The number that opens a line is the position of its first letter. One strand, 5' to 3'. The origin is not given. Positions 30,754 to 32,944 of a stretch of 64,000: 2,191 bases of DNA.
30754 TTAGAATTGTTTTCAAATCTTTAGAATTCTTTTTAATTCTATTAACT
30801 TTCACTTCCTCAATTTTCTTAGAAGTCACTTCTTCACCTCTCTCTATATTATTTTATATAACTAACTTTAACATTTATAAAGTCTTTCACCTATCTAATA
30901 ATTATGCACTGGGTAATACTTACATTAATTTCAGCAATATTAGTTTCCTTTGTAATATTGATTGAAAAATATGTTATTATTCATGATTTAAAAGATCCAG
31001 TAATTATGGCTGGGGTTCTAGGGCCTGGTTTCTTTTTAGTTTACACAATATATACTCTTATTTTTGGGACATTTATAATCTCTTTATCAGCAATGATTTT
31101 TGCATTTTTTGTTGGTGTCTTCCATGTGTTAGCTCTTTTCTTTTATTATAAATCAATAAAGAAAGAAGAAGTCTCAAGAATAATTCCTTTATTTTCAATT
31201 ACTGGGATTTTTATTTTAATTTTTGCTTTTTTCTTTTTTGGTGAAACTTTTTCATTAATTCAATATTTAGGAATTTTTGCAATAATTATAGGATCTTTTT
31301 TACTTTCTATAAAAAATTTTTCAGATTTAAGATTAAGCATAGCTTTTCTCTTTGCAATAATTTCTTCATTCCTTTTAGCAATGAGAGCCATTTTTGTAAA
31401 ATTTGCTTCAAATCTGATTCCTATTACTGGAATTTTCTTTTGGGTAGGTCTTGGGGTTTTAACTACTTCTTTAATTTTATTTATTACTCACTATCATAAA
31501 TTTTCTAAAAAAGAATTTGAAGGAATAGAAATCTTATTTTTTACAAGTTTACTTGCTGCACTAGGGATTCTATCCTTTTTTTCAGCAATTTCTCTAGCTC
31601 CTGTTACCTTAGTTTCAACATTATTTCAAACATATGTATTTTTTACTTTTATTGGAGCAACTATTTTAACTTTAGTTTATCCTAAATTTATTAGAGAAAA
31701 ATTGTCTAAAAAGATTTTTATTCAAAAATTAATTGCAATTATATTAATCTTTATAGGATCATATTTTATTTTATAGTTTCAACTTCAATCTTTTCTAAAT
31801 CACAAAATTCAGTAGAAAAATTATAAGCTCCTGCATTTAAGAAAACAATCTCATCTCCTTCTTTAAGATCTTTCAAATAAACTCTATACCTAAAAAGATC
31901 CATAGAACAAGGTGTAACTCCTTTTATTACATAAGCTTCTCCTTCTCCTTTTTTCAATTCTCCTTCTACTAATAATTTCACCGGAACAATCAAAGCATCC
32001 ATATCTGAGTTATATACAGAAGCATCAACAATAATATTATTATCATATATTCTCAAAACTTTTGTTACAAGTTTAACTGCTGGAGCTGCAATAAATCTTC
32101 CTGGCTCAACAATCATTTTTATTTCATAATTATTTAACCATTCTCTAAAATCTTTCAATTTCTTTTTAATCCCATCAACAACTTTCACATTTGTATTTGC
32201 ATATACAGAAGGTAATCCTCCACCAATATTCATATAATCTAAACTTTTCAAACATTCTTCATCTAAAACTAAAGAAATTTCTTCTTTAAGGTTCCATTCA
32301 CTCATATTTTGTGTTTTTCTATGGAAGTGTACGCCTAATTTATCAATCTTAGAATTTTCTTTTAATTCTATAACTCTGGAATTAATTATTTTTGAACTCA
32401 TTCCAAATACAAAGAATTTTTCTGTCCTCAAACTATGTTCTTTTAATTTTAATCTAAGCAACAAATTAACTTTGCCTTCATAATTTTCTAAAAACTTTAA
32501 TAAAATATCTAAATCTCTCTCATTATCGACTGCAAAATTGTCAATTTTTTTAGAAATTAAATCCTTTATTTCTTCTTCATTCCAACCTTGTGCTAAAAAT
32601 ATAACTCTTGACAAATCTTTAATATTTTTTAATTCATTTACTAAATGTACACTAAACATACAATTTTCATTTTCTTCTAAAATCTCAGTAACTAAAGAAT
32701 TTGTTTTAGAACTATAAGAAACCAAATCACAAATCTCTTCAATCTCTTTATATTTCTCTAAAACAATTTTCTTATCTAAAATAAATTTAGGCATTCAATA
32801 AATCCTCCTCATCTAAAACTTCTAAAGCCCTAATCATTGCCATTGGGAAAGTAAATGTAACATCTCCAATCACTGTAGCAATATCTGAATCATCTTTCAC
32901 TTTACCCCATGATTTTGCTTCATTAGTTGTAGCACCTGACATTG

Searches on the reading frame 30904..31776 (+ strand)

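Call 54: search_protein_families(library=pfam, proteins=[window:30904-31776:+], max_evalue=0.001)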
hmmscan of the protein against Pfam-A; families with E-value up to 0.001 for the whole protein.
window:30904-31776:+ (290 aa): 1 family
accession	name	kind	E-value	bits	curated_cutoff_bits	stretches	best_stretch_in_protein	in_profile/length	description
PF00892.27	EamA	-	7.4e-15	55.9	28.2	1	3-135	3-134/135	EamA-like transporter family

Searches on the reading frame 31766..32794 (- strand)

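Call 54: search_protein_families(library=pfam, proteins=[window:31766-32794:-], max_evalue=0.001)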
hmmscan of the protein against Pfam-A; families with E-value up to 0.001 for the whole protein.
window:31766-32794:- (342 aa): 2 families
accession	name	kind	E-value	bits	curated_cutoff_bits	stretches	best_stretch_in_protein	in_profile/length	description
PF02784.22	Orn_Arg_deC_N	-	4e-13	49.7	23.4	1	45-237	41-247/247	Pyridoxal-dependent decarboxylase, pyridoxal binding domain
PF00278.28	Orn_DAP_Arg_deC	-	2.6e-05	24.9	23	1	238-322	6-95/95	Pyridoxal-dependent decarboxylase, C-terminal sheet domain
